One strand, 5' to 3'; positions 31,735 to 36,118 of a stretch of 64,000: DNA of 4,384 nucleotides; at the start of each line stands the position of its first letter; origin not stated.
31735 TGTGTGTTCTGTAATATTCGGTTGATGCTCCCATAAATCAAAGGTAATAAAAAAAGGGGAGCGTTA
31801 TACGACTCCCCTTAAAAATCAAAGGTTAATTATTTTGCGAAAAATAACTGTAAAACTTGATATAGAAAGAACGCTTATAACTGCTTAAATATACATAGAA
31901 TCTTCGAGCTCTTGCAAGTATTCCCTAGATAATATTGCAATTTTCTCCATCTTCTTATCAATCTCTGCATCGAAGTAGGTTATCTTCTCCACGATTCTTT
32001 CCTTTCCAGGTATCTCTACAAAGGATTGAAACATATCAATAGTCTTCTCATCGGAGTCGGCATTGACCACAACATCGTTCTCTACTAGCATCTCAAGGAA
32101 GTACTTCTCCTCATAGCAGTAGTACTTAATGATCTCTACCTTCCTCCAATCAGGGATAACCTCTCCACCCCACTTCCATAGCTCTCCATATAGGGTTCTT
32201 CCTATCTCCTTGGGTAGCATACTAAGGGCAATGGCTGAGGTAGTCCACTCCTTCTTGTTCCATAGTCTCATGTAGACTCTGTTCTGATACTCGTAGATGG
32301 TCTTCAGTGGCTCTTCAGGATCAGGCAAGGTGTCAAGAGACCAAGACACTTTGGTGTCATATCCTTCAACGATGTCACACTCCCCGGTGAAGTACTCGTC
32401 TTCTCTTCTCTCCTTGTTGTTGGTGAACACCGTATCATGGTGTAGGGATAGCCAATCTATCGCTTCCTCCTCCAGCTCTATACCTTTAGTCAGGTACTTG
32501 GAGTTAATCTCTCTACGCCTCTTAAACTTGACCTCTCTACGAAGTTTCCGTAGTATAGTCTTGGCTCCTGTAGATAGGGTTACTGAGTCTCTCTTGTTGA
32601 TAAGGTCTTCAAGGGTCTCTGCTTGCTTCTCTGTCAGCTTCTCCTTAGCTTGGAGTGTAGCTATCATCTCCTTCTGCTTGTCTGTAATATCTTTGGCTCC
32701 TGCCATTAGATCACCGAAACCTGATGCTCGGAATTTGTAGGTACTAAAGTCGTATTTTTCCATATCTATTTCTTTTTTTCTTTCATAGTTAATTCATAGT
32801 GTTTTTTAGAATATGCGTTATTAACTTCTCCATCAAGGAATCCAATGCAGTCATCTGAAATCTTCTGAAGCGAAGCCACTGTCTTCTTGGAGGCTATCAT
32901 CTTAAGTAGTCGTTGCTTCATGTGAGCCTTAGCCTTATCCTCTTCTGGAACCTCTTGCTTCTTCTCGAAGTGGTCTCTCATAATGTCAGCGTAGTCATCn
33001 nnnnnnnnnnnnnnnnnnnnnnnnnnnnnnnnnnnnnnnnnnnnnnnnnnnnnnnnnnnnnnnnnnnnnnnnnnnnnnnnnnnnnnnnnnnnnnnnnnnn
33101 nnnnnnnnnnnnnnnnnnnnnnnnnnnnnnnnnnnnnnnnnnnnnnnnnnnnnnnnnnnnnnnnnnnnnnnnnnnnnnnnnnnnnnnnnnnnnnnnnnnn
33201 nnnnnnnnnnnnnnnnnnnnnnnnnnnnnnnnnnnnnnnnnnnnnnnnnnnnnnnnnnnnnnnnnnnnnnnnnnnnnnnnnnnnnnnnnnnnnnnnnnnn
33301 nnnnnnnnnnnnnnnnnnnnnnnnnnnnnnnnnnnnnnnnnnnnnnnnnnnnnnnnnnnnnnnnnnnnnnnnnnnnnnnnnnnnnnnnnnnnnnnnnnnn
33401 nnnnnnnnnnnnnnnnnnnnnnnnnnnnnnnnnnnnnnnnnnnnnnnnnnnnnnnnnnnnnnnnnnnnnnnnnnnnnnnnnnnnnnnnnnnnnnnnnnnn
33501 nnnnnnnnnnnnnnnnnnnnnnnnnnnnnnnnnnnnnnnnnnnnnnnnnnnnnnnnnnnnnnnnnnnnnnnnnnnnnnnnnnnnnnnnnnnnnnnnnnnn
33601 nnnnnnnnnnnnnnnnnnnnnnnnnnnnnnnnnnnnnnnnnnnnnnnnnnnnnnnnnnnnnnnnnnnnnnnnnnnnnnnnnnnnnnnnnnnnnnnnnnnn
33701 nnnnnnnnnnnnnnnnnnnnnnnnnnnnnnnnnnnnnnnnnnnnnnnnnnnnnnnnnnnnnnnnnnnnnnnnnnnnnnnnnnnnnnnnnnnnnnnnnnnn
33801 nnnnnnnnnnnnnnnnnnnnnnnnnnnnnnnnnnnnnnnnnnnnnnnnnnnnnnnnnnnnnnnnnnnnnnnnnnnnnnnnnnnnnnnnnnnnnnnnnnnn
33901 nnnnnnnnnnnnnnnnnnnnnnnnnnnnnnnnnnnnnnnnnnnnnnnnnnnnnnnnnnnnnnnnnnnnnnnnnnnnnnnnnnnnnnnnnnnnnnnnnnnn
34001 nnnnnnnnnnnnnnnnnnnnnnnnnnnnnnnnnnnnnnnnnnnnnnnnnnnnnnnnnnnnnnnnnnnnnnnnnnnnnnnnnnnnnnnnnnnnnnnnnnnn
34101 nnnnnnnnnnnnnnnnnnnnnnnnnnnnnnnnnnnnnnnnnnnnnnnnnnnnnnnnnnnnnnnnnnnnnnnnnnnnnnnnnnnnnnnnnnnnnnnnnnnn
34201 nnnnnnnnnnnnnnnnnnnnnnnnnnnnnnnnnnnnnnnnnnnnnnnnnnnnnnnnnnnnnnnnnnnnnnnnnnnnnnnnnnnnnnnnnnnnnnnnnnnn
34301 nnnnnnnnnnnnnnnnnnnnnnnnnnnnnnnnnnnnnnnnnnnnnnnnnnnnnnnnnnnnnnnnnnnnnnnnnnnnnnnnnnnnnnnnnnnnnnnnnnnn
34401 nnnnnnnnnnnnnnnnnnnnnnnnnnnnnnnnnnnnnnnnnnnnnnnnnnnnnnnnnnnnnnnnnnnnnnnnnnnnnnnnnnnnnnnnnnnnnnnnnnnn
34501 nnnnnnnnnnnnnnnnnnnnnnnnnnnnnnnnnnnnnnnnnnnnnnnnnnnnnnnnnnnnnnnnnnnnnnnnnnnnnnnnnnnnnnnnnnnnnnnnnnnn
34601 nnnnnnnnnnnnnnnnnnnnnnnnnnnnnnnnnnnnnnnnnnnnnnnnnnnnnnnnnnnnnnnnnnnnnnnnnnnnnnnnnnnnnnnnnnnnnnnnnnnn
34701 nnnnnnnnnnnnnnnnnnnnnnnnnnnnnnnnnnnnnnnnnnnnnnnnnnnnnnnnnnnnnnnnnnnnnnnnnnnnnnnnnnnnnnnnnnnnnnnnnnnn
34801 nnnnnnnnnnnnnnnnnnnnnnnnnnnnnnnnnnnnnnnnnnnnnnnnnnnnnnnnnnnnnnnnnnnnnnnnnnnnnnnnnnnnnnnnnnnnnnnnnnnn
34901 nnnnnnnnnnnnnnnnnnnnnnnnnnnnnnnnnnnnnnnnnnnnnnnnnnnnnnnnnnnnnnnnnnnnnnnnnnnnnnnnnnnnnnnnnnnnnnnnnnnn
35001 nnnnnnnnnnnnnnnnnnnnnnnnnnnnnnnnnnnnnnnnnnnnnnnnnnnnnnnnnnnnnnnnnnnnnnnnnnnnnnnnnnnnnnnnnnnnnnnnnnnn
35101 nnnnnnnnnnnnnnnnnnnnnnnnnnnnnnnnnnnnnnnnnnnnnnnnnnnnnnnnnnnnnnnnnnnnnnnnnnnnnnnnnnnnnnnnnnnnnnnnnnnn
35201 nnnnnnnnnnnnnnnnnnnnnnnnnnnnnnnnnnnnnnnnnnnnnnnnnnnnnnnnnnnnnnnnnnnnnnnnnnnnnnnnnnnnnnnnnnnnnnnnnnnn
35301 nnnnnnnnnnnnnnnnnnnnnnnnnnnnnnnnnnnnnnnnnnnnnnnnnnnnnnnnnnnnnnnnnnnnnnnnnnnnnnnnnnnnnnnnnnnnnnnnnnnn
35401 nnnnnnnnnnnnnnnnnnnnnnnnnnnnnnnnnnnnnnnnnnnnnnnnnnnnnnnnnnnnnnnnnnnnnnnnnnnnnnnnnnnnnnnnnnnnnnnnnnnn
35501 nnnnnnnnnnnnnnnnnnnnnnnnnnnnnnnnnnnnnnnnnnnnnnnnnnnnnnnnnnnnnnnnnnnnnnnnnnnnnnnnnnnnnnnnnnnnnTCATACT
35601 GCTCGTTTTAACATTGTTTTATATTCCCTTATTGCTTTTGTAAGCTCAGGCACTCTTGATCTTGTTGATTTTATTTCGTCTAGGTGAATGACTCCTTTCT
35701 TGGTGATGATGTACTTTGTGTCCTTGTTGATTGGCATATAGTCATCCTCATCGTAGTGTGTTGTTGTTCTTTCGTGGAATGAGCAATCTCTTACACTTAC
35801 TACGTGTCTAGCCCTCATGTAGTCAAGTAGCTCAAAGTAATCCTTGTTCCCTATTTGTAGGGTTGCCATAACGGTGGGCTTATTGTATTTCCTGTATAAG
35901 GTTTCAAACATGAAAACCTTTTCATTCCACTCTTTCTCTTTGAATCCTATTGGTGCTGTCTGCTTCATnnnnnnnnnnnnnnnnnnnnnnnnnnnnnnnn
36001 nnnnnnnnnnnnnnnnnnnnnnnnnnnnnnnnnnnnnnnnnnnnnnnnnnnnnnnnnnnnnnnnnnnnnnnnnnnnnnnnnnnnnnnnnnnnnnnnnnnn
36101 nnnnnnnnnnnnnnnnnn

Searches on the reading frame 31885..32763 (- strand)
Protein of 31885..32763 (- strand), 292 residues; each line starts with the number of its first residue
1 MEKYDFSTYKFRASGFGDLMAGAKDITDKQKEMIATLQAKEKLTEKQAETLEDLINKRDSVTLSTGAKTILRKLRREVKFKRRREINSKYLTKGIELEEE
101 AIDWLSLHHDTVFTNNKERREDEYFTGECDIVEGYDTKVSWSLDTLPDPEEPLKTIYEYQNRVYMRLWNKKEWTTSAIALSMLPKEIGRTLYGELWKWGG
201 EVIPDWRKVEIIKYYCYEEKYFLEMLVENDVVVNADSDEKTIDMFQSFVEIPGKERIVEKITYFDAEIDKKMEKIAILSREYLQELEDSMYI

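Call 21: search_protein_families(library=pfam, proteins=[window:31885-32763:-], max_evalue=0.01)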
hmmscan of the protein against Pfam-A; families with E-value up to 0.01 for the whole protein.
window:31885-32763:- (292 aa): 0 families

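Call 22: search_protein_families(library=phrogs, proteins=[window:31885-32763:-], max_evalue=0.001)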
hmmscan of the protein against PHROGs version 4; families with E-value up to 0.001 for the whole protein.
window:31885-32763:- (292 aa): 1 family
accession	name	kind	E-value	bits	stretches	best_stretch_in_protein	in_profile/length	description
phrog_5715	-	DNA, RNA and nucleotide metabolism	1.2e-28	101.2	1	9-174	2-144/213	exonuclease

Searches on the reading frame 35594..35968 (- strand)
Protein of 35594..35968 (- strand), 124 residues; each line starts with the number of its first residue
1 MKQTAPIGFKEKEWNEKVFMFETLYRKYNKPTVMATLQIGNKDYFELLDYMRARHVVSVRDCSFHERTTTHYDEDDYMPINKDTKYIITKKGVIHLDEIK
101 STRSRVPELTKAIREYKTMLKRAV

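Call 21: search_protein_families(library=pfam, proteins=[window:35594-35968:-], max_evalue=0.01)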
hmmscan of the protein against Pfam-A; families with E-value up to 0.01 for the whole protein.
window:35594-35968:- (124 aa): 0 families

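Call 53: search_protein_families(library=phrogs, proteins=[window:35594-35968:-], max_evalue=0.01)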
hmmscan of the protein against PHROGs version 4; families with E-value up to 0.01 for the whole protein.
window:35594-35968:- (124 aa): 1 family
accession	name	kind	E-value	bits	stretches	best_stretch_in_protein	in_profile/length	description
phrog_30677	-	tail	0.006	16.8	1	48-111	16-80/285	tail protein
